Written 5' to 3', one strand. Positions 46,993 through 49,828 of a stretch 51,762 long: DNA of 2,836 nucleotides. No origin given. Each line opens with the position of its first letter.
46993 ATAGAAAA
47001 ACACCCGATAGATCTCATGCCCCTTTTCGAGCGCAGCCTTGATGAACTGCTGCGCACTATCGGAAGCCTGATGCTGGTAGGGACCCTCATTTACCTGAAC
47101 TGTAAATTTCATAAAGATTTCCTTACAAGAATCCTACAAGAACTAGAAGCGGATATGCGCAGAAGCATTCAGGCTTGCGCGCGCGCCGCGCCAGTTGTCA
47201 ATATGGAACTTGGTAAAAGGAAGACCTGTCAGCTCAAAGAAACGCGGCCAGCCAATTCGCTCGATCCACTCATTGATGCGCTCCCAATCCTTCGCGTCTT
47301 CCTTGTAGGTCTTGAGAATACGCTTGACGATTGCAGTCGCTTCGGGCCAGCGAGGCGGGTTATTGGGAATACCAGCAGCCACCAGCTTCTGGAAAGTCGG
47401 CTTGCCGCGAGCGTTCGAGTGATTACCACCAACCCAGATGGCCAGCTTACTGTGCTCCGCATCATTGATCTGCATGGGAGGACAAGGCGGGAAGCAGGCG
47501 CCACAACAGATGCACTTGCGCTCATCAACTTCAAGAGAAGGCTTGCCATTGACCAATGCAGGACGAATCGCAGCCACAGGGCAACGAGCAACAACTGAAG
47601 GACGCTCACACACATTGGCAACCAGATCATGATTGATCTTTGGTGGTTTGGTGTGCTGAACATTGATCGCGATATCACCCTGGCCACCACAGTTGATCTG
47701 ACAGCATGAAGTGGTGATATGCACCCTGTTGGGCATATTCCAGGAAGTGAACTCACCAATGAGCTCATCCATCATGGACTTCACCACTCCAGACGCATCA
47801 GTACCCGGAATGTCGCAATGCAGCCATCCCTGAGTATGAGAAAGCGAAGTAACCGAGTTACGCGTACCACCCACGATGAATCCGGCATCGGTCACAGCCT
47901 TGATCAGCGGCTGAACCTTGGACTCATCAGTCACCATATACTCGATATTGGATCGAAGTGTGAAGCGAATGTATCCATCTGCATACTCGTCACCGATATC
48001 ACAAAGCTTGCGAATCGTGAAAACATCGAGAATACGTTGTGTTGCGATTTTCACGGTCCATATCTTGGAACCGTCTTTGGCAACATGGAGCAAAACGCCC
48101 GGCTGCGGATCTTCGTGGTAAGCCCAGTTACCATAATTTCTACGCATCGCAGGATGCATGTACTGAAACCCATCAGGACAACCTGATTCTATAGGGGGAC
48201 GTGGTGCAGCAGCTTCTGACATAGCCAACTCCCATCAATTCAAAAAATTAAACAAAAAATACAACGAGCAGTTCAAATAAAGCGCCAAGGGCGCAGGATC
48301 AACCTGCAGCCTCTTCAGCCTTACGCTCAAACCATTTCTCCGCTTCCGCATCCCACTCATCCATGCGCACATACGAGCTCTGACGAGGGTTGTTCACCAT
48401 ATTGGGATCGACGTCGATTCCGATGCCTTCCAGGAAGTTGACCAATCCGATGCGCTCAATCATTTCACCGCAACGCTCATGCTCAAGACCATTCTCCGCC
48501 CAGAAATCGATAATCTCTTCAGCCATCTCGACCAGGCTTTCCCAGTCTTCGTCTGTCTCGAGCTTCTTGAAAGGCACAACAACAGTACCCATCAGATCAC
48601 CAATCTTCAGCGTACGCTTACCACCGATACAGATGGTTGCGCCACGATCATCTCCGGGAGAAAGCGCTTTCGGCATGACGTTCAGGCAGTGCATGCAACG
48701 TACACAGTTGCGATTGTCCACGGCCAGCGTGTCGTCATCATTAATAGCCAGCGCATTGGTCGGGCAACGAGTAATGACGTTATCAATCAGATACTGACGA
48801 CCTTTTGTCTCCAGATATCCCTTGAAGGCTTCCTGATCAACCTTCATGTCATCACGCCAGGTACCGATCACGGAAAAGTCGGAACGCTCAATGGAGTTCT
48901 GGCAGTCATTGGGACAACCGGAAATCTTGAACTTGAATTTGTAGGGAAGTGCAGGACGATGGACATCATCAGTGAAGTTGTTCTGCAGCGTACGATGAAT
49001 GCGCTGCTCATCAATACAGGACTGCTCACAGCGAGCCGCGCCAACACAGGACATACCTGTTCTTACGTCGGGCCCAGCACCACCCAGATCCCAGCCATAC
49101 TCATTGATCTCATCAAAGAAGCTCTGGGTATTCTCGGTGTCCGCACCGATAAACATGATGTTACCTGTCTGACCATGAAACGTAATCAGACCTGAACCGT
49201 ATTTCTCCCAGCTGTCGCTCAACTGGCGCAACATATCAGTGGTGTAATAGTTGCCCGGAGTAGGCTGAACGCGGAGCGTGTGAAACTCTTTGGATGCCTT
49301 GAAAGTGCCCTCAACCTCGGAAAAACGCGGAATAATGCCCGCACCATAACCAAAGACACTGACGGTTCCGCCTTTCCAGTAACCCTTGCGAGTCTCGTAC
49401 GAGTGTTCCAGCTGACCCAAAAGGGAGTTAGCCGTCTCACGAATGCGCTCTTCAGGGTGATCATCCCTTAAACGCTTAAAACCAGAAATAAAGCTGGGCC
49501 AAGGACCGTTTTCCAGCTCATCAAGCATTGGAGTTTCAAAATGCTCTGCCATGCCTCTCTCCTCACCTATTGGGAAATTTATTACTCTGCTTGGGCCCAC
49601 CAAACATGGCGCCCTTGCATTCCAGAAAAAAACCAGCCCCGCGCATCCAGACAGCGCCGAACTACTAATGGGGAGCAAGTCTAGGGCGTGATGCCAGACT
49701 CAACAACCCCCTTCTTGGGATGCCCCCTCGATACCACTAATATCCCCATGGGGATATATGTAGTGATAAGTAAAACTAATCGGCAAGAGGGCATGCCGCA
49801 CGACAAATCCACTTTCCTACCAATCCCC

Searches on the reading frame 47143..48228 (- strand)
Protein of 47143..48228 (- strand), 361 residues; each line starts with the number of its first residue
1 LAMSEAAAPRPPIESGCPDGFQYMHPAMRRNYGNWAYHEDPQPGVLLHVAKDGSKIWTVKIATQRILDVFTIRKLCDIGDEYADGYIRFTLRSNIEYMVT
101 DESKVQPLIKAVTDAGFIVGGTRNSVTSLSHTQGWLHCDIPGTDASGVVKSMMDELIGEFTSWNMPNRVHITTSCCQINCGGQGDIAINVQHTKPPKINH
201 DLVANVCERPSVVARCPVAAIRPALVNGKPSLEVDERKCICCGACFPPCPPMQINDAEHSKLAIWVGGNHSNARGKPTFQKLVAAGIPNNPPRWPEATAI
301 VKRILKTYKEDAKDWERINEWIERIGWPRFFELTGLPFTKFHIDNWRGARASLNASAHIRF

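Call 80: search_protein_families(library=pfam, proteins=[window:47143-48228:-], max_evalue=0.0001)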
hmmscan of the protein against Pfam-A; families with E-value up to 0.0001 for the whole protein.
window:47143-48228:- (361 aa): 3 families
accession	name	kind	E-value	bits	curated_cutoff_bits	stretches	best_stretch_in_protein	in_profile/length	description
PF01077.27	NIR_SIR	-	3.2e-19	69.4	27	1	124-338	3-154/158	Nitrite and sulphite reductase 4Fe-4S domain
PF03460.22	NIR_SIR_ferr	-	4.8e-10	39.5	24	1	48-112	1-66/69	Nitrite/Sulfite reductase ferredoxin-like half domain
PF25160.1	LdpA_Fe-S-bd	-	7.8e-05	22.8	27.6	0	207-258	5-47/49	LdpA Fe-S cluster-binding domain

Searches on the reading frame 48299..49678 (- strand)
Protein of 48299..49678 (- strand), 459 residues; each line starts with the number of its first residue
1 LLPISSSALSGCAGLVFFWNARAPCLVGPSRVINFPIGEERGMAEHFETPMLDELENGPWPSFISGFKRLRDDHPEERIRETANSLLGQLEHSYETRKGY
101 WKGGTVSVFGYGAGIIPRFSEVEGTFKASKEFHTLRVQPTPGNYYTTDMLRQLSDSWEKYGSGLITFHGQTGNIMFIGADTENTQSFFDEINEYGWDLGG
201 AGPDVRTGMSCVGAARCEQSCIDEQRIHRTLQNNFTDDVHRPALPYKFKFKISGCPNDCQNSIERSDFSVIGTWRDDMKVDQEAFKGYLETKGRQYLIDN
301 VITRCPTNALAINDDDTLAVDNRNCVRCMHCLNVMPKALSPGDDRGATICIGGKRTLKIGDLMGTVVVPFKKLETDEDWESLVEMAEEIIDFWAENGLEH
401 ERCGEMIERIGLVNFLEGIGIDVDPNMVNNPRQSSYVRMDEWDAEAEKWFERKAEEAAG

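Call 80: search_protein_families(library=pfam, proteins=[window:48299-49678:-], max_evalue=0.0001)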
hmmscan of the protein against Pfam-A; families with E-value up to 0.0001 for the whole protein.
window:48299-49678:- (459 aa): 2 families
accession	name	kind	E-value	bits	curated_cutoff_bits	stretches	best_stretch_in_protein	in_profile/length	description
PF01077.27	NIR_SIR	-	3.3e-35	121.3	27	1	202-420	2-151/158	Nitrite and sulphite reductase 4Fe-4S domain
PF03460.22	NIR_SIR_ferr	-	8.5e-08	32.3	24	1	130-194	7-69/69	Nitrite/Sulfite reductase ferredoxin-like half domain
